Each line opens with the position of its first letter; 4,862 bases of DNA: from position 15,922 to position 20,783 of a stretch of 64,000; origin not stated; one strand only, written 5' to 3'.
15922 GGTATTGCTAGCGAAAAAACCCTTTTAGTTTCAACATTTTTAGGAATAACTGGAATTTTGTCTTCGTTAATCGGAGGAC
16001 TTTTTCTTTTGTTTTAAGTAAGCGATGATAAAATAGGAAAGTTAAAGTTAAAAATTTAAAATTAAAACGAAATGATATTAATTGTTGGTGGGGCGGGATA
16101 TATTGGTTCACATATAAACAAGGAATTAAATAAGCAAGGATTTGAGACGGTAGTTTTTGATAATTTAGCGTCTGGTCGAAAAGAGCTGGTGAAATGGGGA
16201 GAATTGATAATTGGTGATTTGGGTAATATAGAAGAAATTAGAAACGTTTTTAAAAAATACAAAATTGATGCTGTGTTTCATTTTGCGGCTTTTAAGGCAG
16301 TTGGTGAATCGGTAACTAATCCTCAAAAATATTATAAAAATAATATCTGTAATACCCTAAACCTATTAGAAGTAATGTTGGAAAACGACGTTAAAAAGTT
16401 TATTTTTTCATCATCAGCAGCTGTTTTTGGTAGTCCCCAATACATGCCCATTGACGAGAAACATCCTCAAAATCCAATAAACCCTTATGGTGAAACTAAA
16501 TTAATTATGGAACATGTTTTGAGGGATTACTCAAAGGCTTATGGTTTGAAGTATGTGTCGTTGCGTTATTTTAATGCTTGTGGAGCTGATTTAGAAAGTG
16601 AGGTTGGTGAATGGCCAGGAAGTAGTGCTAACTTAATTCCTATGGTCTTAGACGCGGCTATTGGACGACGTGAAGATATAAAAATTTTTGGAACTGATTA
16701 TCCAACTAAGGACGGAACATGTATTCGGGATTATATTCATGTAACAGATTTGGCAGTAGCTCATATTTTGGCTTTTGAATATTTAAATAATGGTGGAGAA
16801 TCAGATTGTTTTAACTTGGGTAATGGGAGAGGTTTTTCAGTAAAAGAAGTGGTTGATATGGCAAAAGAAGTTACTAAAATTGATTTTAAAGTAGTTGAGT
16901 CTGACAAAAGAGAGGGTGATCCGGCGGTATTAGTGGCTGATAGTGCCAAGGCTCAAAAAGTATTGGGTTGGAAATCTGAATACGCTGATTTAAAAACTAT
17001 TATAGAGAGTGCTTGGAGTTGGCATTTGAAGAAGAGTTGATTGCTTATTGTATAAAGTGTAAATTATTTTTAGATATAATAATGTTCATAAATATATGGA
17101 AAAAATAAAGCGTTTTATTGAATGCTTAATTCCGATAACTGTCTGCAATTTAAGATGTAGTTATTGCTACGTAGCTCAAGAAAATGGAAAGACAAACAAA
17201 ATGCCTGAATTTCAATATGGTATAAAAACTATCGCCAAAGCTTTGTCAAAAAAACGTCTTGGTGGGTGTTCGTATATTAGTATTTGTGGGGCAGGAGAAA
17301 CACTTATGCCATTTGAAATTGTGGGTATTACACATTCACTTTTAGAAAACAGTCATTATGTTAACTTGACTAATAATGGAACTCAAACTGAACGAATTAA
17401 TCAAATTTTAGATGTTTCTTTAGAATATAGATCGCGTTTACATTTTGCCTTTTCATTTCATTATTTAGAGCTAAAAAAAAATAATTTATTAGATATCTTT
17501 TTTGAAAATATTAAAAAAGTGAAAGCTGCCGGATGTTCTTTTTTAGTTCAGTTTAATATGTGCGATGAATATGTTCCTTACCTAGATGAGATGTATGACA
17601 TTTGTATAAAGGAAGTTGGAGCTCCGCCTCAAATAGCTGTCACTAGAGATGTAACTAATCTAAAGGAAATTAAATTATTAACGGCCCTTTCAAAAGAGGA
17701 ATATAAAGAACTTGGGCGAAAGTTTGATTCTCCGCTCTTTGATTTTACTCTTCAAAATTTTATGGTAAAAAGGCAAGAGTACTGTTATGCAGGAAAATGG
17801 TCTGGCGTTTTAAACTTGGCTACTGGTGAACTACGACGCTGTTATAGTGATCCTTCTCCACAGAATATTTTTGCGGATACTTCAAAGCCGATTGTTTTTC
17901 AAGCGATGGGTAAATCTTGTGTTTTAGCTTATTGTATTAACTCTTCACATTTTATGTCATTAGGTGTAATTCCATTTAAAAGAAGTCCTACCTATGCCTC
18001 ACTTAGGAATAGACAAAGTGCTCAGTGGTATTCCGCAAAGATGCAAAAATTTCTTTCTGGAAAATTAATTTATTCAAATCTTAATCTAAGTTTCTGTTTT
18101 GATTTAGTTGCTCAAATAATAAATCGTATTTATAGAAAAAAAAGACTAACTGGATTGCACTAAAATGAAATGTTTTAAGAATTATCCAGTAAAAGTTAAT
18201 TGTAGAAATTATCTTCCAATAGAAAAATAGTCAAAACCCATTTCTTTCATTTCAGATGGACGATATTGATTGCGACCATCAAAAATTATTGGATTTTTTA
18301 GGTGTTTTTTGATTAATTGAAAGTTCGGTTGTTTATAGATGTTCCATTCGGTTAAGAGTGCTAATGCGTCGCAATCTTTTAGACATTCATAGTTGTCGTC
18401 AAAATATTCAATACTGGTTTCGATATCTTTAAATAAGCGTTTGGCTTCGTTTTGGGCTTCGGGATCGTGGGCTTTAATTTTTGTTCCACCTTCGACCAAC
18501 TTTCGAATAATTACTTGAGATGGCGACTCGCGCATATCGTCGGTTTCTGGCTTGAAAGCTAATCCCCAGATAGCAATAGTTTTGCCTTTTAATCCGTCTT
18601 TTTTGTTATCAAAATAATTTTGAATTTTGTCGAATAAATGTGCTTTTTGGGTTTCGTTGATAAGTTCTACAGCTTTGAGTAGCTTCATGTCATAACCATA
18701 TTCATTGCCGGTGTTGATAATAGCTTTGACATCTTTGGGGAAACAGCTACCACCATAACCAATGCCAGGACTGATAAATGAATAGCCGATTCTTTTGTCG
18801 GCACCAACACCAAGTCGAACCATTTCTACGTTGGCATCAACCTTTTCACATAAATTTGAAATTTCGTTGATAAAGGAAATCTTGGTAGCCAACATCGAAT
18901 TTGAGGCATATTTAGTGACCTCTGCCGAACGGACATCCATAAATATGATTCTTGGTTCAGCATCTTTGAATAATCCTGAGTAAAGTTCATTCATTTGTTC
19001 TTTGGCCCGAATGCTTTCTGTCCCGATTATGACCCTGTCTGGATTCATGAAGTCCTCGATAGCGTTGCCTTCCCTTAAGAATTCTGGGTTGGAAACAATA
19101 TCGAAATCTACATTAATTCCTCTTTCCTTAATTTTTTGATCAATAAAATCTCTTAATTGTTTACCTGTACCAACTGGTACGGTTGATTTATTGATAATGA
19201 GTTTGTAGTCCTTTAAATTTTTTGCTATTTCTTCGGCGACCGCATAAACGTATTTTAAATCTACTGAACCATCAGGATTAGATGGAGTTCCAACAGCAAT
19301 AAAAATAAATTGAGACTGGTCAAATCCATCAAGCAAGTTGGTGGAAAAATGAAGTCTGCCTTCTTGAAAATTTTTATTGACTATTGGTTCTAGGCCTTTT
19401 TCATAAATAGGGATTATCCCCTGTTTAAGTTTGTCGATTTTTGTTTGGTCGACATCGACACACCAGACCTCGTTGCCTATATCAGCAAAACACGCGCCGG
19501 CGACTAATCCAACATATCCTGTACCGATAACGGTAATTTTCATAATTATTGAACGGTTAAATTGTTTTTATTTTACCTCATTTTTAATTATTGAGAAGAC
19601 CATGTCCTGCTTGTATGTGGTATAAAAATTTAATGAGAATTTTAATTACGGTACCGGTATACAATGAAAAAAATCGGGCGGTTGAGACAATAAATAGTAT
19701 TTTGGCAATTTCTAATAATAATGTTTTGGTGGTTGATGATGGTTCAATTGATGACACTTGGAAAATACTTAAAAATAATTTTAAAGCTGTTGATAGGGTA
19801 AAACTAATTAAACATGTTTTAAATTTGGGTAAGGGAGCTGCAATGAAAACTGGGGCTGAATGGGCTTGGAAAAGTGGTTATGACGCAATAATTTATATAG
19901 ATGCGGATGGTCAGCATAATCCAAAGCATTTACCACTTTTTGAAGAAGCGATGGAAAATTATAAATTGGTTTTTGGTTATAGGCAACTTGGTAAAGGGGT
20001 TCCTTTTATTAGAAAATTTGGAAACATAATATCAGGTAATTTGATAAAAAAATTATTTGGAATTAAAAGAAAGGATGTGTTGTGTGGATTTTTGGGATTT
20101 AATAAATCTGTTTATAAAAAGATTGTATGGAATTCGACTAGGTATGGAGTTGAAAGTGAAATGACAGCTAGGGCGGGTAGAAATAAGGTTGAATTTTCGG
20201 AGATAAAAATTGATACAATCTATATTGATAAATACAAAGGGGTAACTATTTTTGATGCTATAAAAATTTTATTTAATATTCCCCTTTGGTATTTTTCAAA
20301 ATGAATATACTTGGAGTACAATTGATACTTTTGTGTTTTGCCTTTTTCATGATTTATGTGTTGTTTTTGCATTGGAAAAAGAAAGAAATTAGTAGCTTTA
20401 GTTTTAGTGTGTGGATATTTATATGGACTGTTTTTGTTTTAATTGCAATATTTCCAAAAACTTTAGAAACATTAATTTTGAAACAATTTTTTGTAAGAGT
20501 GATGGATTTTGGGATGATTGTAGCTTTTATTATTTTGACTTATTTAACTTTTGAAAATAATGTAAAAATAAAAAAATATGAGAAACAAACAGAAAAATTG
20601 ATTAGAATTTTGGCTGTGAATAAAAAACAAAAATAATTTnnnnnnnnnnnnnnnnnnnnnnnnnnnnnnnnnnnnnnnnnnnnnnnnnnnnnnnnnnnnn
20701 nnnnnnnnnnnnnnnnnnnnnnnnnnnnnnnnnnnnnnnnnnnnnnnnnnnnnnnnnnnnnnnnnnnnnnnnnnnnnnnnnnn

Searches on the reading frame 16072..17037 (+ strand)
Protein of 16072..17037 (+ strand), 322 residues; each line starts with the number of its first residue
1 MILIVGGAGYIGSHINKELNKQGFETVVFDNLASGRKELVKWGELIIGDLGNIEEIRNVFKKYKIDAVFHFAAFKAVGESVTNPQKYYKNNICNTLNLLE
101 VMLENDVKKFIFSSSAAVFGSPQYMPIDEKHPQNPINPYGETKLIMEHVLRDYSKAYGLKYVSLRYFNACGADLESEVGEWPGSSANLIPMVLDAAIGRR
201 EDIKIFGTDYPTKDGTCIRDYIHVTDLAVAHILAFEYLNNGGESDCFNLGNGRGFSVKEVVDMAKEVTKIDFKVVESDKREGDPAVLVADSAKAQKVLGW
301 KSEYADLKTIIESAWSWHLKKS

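Call 6: search_protein_families(library=pfam, proteins=[window:16072-17037:+], max_evalue=0.001)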
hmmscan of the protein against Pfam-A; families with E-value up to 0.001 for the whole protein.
window:16072-17037:+ (322 aa): 8 families
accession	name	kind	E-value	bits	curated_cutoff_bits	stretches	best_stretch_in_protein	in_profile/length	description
PF01370.27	Epimerase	-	3e-58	197.5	20.9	1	2-250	1-240/240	NAD dependent epimerase/dehydratase family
PF16363.11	GDP_Man_Dehyd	-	2.7e-56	191.9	27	1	3-305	1-324/332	GDP-mannose 4,6 dehydratase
PF04321.23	RmlD_sub_bind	-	2.1e-18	66.8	27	1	2-156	3-142/287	RmlD substrate binding domain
PF02719.21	Polysacc_synt_2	-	6.5e-18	65.4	20.2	1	2-171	1-173/293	Polysaccharide biosynthesis protein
PF01073.25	3Beta_HSD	-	2.2e-16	60.2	22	1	3-149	1-156/280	3-beta hydroxysteroid dehydrogenase/isomerase family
PF13460.12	NAD_binding_10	-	6.4e-10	39.6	27.2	1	6-165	1-142/184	NAD(P)H-binding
PF07993.18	NAD_binding_4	-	8.5e-07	28.8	20.1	1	16-182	39-216/258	Male sterility protein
PF05368.20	NmrA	-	1.5e-06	28.4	27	1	2-163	5-145/298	NmrA-like family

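Call 23: search_protein_families(library=ncbifam, proteins=[window:16072-17037:+], max_evalue=0.01)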
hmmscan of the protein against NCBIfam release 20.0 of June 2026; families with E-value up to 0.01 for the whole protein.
window:16072-17037:+ (322 aa): 29 families (the best 25 are shown)
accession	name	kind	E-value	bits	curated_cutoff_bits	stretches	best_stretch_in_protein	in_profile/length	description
TIGR01179.1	galE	equivalog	2.5e-137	457.2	262.3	1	1-320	1-327/332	UDP-glucose 4-epimerase GalE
NF007956.0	PRK10675.1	subfamily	5.3e-79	265.8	394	1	2-320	3-331/338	UDP-glucose 4-epimerase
TIGR02197.1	heptose_epim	equivalog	3.9e-38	131.4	274.6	1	2-269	1-261/316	ADP-glyceromanno-heptose 6-epimerase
TIGR04180.1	EDH_00030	hypoth_equivalog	6.8e-36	123.8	475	1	2-304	1-296/297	NAD-dependent 4,6-dehydratase LegB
TIGR01181.1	dTDP_gluc_dehyt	equivalog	3.3e-34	118.4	365.1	1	2-320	2-313/321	dTDP-glucose 4,6-dehydratase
NF008360.0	PRK11150.1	equivalog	7.2e-25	87.8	452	1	1-266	1-252/310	ADP-glyceromanno-heptose 6-epimerase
NF047922.1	GDPFucSynFcl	equivalog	4.5e-20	72.3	500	1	2-321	5-304/308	GDP-L-fucose synthase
TIGR03466.1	HpnA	hypoth_equivalog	2.2e-19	69.5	367.65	1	2-162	3-163/327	hopanoid-associated sugar epimerase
NF011728.1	PRK15181.1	equivalog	6.6e-17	61.5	760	1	3-321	19-340/348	Vi polysaccharide biosynthesis UDP-N-acetylglucosaminuronic acid C-4 epimerase TviC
NF007490.0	PRK10084.1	subfamily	2.6e-16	59.6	649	1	2-302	3-319/361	dTDP-glucose 4,6-dehydratase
TIGR02622.1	CDP_4_6_dhtase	equivalog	3.5e-16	59.3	278.45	1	2-319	7-331/352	CDP-glucose 4,6-dehydratase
NF043036.1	ErythonDh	equivalog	4.4e-16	59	325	1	2-155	3-165/321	D-erythronate dehydrogenase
NF042423.1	oxyalk_red_Shew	equivalog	2.9e-15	56.2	580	1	2-269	11-252/331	2-alkyl-3-oxoalkanoate reductase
TIGR01214.1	rmlD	equivalog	5.3e-14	52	224.05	1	2-156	2-141/285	dTDP-4-dehydrorhamnose reductase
TIGR01472.1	gmd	equivalog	1.1e-13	51.1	415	1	25-168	38-184/342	GDP-mannose 4,6-dehydratase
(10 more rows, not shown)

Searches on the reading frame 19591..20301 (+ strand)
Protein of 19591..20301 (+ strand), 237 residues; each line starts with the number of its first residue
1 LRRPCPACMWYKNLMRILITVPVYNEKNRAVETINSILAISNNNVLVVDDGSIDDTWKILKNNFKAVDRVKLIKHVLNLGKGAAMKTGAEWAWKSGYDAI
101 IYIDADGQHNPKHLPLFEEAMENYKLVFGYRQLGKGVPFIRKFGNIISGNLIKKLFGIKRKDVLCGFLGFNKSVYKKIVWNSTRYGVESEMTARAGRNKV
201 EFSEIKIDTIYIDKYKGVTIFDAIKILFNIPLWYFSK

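Call 6: search_protein_families(library=pfam, proteins=[window:19591-20301:+], max_evalue=0.001)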
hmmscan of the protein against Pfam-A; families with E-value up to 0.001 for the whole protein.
window:19591-20301:+ (237 aa): 2 families
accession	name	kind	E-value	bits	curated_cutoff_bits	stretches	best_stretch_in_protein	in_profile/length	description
PF00535.33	Glycos_transf_2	-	6.4e-24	85.2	23.3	1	19-178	2-167/168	Glycosyl transferase family 2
PF13704.12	Glyco_tranf_2_4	-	0.00089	20.1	27.5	0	25-106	2-81/98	Glycosyl transferase family 2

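Call 23: search_protein_families(library=ncbifam, proteins=[window:19591-20301:+], max_evalue=0.01)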
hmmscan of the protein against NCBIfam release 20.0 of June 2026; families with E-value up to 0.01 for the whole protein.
window:19591-20301:+ (237 aa): 22 families
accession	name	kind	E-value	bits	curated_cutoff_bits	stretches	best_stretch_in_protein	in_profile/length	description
NF058614.1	PPMAGASynPpgS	equivalog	8.5e-19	67.9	370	1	18-229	3-218/226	polyprenyl-phospho-N-acetylgalactosaminyl synthase PpgS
TIGR04182.1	glyco_TIGR04182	equivalog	1.6e-15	57.3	325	1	18-208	3-189/293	S-layer glycoprotein N-glycosyltransferase AglJ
TIGR03937.1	PgaC_IcaA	equivalog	4.3e-14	52.3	422.3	1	13-108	43-137/407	poly-beta-1,6-N-acetyl-D-glucosamine synthase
NF047588.1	GlcsyltransPgfSStrep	equivalog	1e-12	47.9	500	1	15-177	1-166/308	glycosyltransferase PgfS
NF007986.1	PRK10714.1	equivalog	4e-11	42.5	529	1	13-176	4-170/316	undecaprenyl-phosphate 4-deoxy-4-formamido-L-arabinose transferase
TIGR04283.1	glyco_like_mftF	equivalog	2.1e-08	34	182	1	19-122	3-98/221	TIGR04283 family arsenosugar biosynthesis glycosyltransferase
NF041391.1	DPhHxTase_Halo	equivalog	4.9e-08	32.2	375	1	23-222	3-193/213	dolichyl-phosphate hexose transferase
NF047683.1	TeichurnBiosyTuaG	equivalog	1.2e-07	31.6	400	1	17-130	8-120/252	teichuronic acid biosynthesis protein TuaG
TIGR01556.1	rhamnosyltran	subfamily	5.2e-07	29.1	200.55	1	36-125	15-102/281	rhamnosyltransferase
NF007482.0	PRK10073.1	equivalog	7.3e-07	28.5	423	1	16-112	7-101/334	glycosyltransferase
TIGR03111.1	glyc2_xrt_Gpos1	hypoth_equivalog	2.3e-06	26.7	363.95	1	12-111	46-146/439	TIGR03111 family XrtG-associated glycosyltransferase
TIGR03965.1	mycofact_glyco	equivalog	1.9e-05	23.8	280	1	17-111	76-169/467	mycofactocin biosynthesis glycosyltransferase MftF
NF050050.1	ProtGlycPglI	equivalog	0.00012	21.6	500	1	17-186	4-171/306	GalNAc(5)-diNAcBac-PP-undecaprenol beta-1,3-glucosyltransferase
TIGR03469.1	HpnB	hypoth_equivalog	0.00023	20.3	379.25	1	15-116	44-155/386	hopene-associated glycosyltransferase HpnB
NF053739.1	GlytfEpsEBac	equivalog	0.00023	20.2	450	1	19-84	5-73/265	glycosyltransferase EpsE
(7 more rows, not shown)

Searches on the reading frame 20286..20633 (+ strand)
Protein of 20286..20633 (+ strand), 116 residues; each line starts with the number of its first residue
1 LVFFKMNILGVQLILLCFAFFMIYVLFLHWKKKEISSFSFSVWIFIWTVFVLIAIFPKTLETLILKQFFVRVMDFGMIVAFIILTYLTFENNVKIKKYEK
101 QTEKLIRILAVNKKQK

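Call 6: search_protein_families(library=pfam, proteins=[window:20286-20633:+], max_evalue=0.001)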
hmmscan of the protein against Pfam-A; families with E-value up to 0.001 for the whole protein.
window:20286-20633:+ (116 aa): 1 family
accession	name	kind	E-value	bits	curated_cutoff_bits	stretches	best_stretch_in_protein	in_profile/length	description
PF10066.14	DUF2304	-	2.8e-14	53.7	25.5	1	11-114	2-105/106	Uncharacterized conserved protein (DUF2304)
